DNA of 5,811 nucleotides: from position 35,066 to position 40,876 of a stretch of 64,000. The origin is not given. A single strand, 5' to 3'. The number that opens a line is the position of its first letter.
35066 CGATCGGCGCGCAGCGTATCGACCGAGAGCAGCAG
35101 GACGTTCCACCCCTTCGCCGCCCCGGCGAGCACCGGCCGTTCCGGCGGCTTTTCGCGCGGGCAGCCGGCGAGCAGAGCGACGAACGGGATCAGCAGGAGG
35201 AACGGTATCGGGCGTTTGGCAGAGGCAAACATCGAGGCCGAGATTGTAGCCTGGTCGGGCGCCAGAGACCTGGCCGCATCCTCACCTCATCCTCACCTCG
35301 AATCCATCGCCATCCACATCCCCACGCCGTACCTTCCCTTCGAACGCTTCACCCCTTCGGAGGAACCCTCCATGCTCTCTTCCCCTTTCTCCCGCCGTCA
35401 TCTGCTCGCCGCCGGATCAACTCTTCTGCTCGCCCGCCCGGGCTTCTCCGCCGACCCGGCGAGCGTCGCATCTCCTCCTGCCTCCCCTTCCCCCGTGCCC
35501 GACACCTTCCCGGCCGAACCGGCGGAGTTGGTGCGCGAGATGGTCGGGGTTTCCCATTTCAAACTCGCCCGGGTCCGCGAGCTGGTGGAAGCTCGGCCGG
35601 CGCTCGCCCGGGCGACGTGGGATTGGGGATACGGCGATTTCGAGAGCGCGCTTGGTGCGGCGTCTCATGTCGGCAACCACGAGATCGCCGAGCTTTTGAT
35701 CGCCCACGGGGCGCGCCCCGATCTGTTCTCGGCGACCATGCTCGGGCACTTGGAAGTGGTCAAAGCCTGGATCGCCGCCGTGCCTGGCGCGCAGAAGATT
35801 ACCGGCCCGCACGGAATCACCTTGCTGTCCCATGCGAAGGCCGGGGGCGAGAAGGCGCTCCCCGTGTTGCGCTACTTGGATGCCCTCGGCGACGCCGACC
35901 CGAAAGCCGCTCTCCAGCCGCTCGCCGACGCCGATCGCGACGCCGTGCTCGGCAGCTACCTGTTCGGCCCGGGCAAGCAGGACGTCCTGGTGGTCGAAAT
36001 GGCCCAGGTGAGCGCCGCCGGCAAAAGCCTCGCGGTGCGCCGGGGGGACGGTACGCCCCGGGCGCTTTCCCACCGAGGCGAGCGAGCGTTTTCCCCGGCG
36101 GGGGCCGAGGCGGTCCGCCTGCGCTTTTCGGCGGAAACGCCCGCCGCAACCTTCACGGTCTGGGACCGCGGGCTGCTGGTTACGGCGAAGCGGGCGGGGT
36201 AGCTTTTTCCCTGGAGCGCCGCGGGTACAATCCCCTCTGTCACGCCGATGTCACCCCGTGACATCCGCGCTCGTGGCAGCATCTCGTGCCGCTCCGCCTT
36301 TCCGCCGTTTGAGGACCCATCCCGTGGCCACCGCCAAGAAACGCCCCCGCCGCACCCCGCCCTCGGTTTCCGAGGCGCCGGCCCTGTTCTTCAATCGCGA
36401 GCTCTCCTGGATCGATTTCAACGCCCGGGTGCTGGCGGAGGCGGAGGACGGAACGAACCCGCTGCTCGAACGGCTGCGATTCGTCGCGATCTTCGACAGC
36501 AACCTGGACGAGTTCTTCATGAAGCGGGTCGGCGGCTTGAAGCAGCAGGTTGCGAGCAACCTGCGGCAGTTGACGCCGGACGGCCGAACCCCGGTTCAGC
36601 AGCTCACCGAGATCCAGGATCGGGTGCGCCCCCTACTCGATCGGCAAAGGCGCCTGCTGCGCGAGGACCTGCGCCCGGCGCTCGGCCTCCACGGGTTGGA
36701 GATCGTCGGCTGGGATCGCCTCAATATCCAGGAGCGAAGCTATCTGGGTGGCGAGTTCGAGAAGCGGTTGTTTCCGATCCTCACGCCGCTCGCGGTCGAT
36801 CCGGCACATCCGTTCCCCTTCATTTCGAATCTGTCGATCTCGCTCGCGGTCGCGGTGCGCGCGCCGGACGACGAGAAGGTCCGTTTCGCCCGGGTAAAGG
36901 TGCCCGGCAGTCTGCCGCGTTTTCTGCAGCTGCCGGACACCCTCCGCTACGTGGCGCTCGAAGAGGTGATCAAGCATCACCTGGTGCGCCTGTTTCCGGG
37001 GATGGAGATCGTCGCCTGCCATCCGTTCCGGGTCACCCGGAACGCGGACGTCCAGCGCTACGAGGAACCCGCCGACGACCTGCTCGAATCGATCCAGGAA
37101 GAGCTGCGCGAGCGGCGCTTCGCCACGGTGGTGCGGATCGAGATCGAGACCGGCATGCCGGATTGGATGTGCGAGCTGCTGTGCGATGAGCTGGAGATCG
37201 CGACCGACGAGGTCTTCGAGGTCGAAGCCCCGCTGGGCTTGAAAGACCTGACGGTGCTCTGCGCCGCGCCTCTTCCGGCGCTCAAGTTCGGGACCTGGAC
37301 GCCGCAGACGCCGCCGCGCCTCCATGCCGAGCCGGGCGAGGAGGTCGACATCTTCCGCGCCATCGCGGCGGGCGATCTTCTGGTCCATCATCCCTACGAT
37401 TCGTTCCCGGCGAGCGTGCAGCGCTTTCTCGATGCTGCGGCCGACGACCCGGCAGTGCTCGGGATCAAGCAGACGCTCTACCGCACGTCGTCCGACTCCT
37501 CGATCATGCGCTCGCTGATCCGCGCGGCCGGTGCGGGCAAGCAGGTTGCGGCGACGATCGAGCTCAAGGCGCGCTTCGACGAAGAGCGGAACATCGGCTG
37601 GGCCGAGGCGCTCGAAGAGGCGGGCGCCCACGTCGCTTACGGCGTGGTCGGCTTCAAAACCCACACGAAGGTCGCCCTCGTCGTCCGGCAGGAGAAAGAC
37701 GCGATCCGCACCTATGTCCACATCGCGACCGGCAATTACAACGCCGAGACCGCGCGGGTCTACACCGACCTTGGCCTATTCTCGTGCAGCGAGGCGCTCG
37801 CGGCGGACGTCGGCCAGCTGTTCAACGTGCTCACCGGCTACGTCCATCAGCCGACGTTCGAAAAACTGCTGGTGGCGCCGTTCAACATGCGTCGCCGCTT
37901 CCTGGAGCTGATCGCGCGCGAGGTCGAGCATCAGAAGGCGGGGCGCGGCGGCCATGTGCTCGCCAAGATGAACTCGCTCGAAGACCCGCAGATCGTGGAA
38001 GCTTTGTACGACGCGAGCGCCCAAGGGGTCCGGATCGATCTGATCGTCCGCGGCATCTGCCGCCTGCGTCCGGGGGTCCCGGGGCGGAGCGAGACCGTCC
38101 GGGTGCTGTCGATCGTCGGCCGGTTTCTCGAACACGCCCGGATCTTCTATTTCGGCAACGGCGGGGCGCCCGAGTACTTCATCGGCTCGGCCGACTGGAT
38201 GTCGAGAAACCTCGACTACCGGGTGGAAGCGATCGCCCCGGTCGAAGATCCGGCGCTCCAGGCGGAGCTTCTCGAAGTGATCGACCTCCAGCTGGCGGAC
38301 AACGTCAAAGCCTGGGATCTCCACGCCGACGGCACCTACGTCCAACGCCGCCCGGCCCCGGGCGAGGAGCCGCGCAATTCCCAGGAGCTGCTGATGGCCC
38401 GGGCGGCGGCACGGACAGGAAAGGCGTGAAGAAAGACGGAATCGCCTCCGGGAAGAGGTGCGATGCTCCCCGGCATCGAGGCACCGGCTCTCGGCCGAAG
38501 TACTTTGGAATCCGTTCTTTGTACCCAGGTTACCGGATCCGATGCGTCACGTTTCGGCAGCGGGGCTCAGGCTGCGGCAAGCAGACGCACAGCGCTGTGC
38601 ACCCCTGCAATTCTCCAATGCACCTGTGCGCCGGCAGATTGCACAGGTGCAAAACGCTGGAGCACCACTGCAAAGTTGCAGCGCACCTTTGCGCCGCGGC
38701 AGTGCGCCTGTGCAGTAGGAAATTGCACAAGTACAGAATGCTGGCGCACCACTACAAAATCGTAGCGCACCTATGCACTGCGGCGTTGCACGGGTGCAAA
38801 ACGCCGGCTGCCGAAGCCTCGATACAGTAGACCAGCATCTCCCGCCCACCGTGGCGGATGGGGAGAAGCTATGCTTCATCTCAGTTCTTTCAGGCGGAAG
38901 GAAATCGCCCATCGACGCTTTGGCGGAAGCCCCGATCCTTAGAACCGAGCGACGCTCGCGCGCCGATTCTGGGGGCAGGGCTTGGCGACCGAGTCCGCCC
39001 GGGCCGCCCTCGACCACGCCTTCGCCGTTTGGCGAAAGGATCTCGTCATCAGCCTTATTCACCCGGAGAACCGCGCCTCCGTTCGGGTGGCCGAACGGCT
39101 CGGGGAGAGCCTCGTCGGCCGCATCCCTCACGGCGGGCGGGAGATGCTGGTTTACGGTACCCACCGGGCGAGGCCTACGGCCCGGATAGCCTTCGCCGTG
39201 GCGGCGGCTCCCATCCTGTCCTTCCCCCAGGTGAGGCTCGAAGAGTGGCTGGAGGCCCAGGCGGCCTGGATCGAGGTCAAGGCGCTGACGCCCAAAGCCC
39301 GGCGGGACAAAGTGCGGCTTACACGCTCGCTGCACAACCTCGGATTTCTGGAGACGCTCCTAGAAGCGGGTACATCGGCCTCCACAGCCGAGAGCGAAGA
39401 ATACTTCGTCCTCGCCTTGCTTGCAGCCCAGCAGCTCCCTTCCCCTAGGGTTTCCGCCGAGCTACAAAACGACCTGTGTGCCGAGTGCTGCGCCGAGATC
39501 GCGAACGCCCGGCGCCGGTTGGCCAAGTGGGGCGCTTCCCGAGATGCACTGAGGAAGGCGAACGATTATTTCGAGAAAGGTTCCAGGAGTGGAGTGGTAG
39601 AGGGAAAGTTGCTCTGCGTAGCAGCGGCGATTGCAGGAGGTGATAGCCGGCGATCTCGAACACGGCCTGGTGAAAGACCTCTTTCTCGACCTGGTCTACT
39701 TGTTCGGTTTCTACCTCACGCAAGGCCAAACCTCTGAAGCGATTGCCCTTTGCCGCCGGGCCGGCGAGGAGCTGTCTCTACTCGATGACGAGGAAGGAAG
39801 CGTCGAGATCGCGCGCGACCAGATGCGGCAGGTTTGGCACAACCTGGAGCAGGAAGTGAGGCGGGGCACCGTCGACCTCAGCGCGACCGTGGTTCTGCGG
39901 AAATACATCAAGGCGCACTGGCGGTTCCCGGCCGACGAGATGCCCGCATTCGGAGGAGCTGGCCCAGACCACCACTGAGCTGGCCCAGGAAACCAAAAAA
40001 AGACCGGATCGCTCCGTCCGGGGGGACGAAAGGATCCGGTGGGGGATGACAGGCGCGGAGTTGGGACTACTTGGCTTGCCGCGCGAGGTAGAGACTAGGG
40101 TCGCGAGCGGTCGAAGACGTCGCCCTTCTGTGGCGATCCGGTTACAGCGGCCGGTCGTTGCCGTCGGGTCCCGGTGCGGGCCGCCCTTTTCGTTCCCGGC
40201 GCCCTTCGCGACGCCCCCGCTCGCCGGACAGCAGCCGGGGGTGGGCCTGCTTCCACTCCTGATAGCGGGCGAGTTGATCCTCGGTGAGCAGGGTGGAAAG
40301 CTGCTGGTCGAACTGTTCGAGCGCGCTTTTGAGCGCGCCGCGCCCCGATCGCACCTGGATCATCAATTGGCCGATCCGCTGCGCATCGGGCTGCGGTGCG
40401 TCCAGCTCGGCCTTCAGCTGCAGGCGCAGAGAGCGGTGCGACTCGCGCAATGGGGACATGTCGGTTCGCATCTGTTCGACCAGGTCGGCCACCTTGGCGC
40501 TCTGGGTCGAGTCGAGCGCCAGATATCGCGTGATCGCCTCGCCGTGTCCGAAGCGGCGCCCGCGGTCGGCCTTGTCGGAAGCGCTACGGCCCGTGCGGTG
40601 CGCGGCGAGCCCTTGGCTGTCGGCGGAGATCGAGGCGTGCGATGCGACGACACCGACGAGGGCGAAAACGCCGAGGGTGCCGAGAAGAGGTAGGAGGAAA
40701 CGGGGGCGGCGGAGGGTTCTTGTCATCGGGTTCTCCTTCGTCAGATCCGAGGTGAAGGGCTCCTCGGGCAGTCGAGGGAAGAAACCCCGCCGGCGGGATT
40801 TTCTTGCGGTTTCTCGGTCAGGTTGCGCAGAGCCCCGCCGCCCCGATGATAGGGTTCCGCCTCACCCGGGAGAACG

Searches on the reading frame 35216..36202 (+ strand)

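Call 41: search_protein_families(library=pfam, proteins=[window:35216-36202:+], max_evalue=0.001)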
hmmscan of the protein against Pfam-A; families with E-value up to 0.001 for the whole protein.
window:35216-36202:+ (328 aa): 0 families

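Call 50: search_protein_families(library=pfam, proteins=[window:35216-36202:+], max_evalue=1)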
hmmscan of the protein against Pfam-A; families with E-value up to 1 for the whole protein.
window:35216-36202:+ (328 aa): 3 families
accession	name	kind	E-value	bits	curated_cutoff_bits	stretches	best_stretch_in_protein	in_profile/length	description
PF12796.13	Ank_2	-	0.0079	17.2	27.3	1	143-184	30-78/90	Ankyrin repeats (3 copies)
PF00023.36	Ank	-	0.011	16.5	21.1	1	144-169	4-29/33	Ankyrin repeat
PF13606.12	Ank_3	-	0.31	12.2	22.3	0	143-169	3-29/30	Ankyrin repeat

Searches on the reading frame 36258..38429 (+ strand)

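Call 41: search_protein_families(library=pfam, proteins=[window:36258-38429:+], max_evalue=0.001)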
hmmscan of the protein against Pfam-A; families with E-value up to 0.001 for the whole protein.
window:36258-38429:+ (723 aa): 5 families
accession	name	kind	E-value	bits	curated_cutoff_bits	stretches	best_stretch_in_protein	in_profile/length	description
PF13090.12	PP_kinase_C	-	2.4e-70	235.9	25.8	1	537-709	1-172/172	Polyphosphate kinase C-terminal domain 2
PF17941.7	PP_kinase_C_1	-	2.8e-70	235.7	25.7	1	364-530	1-166/167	Polyphosphate kinase C-terminal domain 1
PF02503.22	PP_kinase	-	8.4e-62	208.6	31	1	159-332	2-181/183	Polyphosphate kinase middle domain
PF13089.11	PP_kinase_N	-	4.8e-38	130.2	23.8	1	44-149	1-106/107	Polyphosphate kinase N-terminal domain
PF13091.12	PLDc_2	-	2.2e-07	31.2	27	0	573-673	18-126/132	PLD-like domain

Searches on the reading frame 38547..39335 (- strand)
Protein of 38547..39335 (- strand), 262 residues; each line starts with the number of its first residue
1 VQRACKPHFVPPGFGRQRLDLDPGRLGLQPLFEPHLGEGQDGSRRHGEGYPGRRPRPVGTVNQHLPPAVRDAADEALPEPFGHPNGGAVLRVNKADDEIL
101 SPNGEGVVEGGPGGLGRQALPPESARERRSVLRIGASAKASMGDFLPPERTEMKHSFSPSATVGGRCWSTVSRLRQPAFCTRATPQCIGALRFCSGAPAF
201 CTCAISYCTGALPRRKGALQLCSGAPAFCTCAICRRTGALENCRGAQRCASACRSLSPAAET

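Call 41: search_protein_families(library=pfam, proteins=[window:38547-39335:-], max_evalue=0.001)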
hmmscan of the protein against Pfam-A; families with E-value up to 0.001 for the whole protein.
window:38547-39335:- (262 aa): 1 family
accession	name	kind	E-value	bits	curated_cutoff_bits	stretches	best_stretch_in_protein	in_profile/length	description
PF21500.3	HolB_lid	-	0.00045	20.4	27.1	0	181-199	15-33/40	DNA polymerase III subunit delta', AAA+ ATPase lid domain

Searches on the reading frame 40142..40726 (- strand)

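Call 41: search_protein_families(library=pfam, proteins=[window:40142-40726:-], max_evalue=0.001)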
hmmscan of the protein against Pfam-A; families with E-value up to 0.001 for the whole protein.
window:40142-40726:- (194 aa): 2 families
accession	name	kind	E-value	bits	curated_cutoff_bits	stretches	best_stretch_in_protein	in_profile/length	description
PF13801.11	Metal_resist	-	5.7e-06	27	29.2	1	49-144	21-115/125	Heavy-metal resistance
PF07813.17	LTXXQ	-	0.00077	20.6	24.3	0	62-144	6-89/100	LTXXQ motif family protein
